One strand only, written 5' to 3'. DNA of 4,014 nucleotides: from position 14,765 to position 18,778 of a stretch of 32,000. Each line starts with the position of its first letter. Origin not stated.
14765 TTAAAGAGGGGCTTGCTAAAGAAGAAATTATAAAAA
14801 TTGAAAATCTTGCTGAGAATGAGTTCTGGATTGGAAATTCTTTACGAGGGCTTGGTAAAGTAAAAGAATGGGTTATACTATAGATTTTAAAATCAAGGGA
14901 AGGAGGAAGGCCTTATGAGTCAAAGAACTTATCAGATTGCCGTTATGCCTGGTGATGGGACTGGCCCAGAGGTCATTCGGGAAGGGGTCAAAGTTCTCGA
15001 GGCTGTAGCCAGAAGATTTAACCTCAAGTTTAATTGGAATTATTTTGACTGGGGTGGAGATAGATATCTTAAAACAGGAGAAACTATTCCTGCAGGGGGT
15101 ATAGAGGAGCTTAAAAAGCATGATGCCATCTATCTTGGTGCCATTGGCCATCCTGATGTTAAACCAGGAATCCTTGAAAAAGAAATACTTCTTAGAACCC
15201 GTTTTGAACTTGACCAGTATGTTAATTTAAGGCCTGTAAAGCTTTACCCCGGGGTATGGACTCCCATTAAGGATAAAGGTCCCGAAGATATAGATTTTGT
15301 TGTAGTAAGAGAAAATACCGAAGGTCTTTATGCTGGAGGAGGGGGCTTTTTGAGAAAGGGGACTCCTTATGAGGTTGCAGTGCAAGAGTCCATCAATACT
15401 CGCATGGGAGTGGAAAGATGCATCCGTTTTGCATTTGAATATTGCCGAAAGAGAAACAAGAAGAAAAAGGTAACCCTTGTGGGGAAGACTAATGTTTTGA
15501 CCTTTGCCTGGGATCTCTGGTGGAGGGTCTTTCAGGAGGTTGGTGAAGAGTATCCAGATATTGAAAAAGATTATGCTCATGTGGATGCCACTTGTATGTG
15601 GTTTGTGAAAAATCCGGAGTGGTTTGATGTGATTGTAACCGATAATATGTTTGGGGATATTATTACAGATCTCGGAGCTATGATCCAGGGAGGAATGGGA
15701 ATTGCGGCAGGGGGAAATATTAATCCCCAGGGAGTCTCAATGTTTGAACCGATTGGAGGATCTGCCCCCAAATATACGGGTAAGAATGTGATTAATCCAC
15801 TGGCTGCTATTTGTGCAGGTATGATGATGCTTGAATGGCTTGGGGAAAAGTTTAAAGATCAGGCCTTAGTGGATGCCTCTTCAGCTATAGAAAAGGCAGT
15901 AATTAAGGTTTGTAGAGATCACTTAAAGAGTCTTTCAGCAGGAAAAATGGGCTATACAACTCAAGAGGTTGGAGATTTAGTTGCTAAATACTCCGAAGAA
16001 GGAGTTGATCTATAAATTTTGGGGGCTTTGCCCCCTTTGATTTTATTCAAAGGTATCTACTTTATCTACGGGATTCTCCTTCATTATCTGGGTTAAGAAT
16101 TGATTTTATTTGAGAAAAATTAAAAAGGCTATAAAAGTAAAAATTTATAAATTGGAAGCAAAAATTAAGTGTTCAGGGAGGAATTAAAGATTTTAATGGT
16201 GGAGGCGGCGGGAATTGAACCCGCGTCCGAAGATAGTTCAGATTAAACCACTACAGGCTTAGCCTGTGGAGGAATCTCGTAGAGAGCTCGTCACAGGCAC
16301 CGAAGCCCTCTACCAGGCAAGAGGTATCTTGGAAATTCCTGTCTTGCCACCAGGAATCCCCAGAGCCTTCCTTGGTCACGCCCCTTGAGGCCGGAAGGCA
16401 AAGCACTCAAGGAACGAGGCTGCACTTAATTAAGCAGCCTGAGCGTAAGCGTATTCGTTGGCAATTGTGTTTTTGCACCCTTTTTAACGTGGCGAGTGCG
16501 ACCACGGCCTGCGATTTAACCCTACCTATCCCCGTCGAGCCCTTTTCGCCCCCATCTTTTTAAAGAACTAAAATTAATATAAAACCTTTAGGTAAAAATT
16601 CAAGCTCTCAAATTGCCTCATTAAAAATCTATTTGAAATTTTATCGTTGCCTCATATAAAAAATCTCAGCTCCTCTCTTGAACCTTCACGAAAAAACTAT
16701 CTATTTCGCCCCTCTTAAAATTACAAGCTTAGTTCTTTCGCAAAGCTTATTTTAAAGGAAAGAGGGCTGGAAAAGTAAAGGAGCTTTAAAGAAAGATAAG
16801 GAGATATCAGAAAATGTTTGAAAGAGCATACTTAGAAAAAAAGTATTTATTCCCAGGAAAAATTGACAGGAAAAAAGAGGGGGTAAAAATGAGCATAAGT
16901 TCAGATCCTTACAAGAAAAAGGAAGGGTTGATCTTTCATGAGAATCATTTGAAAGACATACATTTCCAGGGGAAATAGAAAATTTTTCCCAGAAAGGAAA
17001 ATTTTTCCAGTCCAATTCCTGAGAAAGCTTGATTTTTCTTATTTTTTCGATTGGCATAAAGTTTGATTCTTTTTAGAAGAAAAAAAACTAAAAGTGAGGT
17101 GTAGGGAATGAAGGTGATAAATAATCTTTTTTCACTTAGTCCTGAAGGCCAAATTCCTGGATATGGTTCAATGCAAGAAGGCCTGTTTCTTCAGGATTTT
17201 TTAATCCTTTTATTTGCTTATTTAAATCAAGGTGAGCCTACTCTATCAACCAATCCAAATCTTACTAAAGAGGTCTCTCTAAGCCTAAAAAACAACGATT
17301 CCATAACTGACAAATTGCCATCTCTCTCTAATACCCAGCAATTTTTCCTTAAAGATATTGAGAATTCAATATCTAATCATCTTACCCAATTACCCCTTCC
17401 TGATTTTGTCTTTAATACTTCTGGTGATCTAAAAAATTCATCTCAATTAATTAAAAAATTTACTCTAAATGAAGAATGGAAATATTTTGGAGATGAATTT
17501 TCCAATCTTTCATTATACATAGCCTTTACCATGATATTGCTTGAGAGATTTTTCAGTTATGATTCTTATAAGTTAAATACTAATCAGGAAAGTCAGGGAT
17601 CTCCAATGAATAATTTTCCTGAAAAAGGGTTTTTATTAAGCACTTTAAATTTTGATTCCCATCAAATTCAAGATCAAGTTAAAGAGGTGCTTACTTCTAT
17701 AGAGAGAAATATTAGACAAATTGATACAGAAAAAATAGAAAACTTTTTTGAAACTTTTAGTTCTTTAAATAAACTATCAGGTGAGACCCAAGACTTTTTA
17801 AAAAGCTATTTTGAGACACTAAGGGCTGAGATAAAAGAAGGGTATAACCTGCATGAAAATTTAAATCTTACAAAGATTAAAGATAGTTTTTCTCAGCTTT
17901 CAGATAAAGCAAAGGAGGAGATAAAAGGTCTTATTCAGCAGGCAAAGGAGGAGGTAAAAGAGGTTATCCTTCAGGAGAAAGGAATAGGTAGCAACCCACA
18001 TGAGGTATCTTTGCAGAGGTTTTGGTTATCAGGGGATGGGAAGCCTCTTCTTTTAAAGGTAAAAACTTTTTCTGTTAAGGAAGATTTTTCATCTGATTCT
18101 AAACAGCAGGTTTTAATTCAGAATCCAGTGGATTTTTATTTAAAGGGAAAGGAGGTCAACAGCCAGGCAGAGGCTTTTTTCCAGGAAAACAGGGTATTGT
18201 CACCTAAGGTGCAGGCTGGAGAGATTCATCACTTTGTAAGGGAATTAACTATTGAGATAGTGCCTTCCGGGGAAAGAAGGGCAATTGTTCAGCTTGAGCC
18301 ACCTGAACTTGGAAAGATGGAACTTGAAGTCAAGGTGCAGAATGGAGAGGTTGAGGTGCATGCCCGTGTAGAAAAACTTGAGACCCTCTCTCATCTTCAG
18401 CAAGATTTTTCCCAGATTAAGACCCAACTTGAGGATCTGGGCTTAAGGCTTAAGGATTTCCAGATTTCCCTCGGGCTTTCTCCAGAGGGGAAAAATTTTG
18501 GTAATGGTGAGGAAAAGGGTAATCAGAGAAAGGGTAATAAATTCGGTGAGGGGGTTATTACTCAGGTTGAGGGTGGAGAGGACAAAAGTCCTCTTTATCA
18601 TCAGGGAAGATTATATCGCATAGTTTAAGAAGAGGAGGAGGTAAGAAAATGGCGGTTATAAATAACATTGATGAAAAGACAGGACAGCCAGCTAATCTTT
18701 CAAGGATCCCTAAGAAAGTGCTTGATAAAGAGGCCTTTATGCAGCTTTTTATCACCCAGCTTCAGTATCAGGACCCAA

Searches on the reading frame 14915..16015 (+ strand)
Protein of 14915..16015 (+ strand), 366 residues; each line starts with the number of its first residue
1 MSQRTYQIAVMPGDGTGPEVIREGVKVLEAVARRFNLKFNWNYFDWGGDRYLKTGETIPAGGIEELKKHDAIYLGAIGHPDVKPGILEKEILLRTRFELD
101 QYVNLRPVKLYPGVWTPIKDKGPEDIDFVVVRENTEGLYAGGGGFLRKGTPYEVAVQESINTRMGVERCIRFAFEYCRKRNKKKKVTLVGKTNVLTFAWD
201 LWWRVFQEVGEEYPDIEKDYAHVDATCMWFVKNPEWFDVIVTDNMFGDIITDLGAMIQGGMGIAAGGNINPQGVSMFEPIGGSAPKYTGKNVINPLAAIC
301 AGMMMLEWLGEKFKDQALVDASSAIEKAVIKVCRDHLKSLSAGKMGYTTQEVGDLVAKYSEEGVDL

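Call 11: search_protein_families(library=pfam, proteins=[window:14915-16015:+])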
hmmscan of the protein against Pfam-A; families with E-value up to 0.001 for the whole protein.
window:14915-16015:+ (366 aa): 1 family
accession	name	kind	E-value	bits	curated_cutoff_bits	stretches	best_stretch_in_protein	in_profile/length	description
PF00180.25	Iso_dh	-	1.8e-90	304.2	27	1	7-356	1-348/348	Isocitrate/isopropylmalate dehydrogenase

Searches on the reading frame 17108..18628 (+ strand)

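Call 11: search_protein_families(library=pfam, proteins=[window:17108-18628:+])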
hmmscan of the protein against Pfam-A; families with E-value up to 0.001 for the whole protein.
window:17108-18628:+ (506 aa): 1 family
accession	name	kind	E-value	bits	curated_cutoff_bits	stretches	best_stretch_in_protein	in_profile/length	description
PF02120.21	Flg_hook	-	4e-14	52.6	29.8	1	388-459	11-82/85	Flagellar hook-length control protein FliK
